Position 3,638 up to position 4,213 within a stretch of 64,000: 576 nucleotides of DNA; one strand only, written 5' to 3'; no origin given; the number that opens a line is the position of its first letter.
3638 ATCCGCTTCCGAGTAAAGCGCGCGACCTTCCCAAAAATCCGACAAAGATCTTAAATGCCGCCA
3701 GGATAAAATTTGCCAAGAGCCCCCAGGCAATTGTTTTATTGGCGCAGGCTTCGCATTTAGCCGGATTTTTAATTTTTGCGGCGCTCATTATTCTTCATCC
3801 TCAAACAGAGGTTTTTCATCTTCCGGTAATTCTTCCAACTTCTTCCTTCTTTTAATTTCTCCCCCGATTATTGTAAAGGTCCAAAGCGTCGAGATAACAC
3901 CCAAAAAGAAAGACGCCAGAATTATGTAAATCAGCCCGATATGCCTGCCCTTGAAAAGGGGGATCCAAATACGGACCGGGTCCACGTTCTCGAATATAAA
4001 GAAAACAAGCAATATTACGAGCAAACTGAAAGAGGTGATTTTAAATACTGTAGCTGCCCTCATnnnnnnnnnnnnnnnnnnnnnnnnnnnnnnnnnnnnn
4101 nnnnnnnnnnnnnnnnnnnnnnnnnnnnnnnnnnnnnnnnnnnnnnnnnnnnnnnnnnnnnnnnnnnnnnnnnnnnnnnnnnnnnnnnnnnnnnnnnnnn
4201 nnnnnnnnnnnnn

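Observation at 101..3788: LemA - TPR - CDF - CDF block reproduces a MamQ-MamA-MamB/MamM-like arrangement with MamM/MamB-like sizes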

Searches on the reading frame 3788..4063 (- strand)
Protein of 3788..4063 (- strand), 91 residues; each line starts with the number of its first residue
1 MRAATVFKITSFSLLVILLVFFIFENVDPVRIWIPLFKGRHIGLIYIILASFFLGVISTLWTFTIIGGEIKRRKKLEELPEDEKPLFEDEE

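Call 4: search_protein_families(library=pfam, proteins=[window:3788-4063:-], max_evalue=0.01)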
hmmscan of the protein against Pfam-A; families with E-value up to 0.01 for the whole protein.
window:3788-4063:- (91 aa): 1 family
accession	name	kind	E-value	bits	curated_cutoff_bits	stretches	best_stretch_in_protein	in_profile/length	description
PF06305.16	LapA_dom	-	5.9e-05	23.3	28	1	25-77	1-50/64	Lipopolysaccharide assembly protein A domain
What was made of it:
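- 3788..4063 (-): Conserved 91-aa two-TM protein immediately upstream of mamM, overlapping it by 1 nt. It has only a weak sub-threshold LapA_dom hit (call 4).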

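Call 5: search_protein_families(library=ncbifam, proteins=[window:3788-4063:-], max_evalue=0.01)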
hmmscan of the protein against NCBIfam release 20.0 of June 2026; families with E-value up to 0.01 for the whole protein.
window:3788-4063:- (91 aa): 0 families

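Call 29: search_protein_families(library=ncbifam, proteins=[window:3788-4063:-], max_evalue=0.01)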
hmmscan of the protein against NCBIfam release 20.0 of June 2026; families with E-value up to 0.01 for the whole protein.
window:3788-4063:- (91 aa): 0 families
